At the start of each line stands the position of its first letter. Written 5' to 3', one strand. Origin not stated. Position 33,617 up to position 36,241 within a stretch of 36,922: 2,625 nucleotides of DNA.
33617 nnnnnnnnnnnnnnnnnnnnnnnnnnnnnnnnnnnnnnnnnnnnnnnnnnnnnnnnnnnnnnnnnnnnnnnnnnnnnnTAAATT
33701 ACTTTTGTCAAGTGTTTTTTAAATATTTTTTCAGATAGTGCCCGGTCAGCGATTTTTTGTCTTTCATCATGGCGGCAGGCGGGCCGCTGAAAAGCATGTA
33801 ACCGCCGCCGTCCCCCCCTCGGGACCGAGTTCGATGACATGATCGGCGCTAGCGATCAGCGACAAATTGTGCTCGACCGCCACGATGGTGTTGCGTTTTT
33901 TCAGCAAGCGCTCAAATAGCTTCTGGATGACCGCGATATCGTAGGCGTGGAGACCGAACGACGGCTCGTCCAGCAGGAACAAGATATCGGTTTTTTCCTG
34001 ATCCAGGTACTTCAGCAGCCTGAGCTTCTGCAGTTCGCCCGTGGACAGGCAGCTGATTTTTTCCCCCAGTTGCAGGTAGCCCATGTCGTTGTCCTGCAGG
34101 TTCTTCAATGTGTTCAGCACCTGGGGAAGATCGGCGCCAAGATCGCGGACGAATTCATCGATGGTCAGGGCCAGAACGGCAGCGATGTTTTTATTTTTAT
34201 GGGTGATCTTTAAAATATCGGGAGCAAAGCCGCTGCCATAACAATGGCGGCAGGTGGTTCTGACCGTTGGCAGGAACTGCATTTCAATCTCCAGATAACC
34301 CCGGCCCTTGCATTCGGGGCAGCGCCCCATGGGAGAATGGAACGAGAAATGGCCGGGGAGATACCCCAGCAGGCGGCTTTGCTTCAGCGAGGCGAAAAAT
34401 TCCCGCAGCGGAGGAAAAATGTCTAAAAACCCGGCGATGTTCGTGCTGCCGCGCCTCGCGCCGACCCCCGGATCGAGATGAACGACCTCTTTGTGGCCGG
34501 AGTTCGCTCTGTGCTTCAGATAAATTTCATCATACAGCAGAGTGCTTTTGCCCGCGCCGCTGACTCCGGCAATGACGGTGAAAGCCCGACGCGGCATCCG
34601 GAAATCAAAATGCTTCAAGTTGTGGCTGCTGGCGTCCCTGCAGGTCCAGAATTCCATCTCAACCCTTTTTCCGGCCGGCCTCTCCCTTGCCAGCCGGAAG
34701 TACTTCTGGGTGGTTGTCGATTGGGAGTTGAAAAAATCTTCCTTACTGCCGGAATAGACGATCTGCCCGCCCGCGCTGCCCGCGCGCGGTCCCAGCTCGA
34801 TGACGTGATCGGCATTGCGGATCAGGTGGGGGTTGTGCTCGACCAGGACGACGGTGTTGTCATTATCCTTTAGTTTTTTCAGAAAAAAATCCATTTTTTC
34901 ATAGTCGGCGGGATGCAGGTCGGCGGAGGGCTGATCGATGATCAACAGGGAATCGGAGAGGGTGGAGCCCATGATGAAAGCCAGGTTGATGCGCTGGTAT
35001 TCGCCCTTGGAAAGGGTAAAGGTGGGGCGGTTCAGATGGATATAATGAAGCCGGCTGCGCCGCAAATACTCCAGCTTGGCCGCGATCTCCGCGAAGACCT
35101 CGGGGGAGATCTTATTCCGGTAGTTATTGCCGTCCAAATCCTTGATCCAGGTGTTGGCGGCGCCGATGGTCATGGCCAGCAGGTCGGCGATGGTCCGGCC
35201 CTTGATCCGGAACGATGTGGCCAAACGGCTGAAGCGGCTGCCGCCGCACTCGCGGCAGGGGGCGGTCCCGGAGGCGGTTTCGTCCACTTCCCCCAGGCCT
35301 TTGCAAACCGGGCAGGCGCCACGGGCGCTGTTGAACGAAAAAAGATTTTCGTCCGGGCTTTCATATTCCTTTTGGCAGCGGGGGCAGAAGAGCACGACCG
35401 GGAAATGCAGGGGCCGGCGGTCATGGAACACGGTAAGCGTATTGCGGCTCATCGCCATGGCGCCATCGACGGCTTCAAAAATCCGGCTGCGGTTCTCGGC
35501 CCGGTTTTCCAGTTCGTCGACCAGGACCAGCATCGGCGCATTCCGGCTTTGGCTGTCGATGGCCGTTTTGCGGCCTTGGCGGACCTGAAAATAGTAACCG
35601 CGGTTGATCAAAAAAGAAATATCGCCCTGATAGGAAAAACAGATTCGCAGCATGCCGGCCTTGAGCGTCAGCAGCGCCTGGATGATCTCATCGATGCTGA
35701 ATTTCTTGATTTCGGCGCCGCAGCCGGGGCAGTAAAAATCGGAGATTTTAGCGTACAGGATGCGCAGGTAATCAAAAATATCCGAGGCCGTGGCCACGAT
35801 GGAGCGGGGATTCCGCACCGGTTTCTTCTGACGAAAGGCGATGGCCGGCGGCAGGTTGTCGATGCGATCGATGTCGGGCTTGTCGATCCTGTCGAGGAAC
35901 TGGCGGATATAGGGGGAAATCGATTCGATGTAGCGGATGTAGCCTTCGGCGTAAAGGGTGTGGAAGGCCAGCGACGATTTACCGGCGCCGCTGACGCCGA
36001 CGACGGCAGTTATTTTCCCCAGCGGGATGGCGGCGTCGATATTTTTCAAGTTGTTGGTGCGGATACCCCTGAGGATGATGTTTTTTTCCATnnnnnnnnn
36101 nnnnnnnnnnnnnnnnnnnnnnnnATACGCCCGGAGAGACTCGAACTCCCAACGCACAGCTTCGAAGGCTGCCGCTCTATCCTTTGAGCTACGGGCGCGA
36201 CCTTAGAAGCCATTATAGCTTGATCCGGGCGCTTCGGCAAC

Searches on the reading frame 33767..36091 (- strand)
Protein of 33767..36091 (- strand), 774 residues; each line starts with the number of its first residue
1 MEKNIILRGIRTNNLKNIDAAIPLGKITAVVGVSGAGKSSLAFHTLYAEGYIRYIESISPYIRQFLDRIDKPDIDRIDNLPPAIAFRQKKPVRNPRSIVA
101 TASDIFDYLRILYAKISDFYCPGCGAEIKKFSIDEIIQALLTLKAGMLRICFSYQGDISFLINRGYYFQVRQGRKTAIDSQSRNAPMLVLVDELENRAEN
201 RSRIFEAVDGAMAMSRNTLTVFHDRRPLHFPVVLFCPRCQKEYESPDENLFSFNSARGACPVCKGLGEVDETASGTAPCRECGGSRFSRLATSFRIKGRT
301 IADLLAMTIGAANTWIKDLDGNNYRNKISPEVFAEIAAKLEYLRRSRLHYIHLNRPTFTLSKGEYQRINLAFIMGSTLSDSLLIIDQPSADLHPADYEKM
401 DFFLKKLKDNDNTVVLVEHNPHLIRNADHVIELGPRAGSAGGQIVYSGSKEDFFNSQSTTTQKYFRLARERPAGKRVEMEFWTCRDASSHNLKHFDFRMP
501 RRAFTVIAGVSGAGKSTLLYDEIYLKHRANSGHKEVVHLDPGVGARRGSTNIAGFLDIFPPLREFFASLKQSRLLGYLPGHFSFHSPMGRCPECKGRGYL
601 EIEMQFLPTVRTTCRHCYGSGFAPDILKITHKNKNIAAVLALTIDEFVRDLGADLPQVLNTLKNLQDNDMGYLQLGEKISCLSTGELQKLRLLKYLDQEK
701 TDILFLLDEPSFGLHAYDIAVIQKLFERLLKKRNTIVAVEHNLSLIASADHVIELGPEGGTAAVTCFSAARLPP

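Call 7: search_protein_families(library=pfam, proteins=[window:33767-36091:-], max_evalue=0.001)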
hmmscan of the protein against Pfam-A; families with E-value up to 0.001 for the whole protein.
window:33767-36091:- (774 aa): 10 families
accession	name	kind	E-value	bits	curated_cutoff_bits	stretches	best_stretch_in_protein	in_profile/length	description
PF00005.33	ABC_tran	-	3.7e-17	63.6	25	0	15-42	1-28/137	ABC transporter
PF00684.25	DnaJ_CXXCXGXG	-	1.4e-07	32.1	32.7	1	589-621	16-51/65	DnaJ central domain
PF03193.22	RsgA_GTPase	-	1.3e-06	28.8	30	0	475-519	80-123/174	RsgA GTPase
PF13555.12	AAA_29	-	5.8e-06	26.4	27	0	496-519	16-39/61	P-loop containing region of AAA domain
PF02463.25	SMC_N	-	1.2e-05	25.3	40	0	7-41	2-40/220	RecF/RecN/SMC N terminal domain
PF13304.12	AAA_21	-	1.5e-05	25.7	27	0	356-424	234-303/304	AAA domain, putative AbiEii toxin, Type IV TA system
PF13191.12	AAA_16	-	2.5e-05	25.3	32.6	0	26-83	25-88/167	AAA ATPase domain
PF20703.3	nSTAND1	-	2.6e-05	24.5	27.1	0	25-42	33-50/379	Novel STAND NTPase 1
PF13481.12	AAA_25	-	3.3e-05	24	27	0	499-522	30-53/195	AAA domain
PF13476.12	AAA_23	-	0.0001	23.4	27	0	489-519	9-36/201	AAA domain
